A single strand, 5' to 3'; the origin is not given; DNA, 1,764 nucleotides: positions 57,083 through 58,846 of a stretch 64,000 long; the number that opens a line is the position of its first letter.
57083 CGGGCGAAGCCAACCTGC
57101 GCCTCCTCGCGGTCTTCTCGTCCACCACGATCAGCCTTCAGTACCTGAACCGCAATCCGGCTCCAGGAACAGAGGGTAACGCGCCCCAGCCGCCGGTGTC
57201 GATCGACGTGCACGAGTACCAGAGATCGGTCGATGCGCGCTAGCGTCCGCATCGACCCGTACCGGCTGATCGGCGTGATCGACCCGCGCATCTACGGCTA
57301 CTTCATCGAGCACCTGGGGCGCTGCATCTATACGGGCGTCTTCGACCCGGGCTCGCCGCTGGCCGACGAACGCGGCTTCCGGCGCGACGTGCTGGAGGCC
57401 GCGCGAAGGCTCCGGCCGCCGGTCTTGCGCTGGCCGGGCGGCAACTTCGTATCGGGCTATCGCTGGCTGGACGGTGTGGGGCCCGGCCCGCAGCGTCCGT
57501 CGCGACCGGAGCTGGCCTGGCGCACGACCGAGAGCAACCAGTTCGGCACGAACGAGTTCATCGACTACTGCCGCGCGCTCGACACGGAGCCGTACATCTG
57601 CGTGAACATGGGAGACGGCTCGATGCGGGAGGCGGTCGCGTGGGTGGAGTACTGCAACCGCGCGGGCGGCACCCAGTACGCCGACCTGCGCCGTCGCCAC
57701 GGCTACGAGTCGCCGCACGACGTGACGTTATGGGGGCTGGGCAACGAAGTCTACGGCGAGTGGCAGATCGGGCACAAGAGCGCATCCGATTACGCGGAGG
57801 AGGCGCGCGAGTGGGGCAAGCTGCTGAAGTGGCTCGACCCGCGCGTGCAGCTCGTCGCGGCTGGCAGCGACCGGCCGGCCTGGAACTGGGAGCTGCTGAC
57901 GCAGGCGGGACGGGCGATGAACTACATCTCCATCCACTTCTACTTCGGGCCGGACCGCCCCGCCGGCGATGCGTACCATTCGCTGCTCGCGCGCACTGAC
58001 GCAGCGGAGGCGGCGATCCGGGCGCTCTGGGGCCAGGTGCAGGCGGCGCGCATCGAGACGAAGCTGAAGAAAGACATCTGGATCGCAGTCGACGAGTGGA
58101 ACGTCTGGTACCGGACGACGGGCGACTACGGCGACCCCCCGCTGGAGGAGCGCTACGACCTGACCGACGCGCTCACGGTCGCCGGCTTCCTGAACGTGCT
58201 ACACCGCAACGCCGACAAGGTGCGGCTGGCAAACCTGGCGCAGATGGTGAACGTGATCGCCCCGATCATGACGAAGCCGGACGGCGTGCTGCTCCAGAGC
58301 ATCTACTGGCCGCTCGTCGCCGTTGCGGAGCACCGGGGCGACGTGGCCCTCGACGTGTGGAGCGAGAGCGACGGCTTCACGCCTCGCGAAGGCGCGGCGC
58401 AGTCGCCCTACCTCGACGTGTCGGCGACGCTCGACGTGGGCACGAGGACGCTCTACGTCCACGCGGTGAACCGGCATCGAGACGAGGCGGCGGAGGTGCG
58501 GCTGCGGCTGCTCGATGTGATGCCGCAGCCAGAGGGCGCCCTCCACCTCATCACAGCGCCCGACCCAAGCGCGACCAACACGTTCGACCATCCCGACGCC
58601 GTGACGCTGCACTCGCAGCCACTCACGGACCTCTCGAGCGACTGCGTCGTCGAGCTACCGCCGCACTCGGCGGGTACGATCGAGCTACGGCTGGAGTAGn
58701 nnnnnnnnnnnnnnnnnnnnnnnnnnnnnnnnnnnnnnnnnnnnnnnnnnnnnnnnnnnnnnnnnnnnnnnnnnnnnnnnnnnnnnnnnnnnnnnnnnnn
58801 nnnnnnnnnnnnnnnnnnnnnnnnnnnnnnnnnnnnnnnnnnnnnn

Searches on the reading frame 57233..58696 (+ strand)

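Call 52: search_protein_families(library=pfam, proteins=[window:57233-58696:+], max_evalue=0.00001)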
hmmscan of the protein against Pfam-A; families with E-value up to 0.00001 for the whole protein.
window:57233-58696:+ (488 aa): 1 family
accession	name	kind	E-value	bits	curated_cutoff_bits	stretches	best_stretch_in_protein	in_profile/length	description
PF06964.18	Alpha-L-AF_C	-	2.4e-38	132.4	27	1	287-479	1-165/165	Alpha-L-arabinofuranosidase C-terminal domain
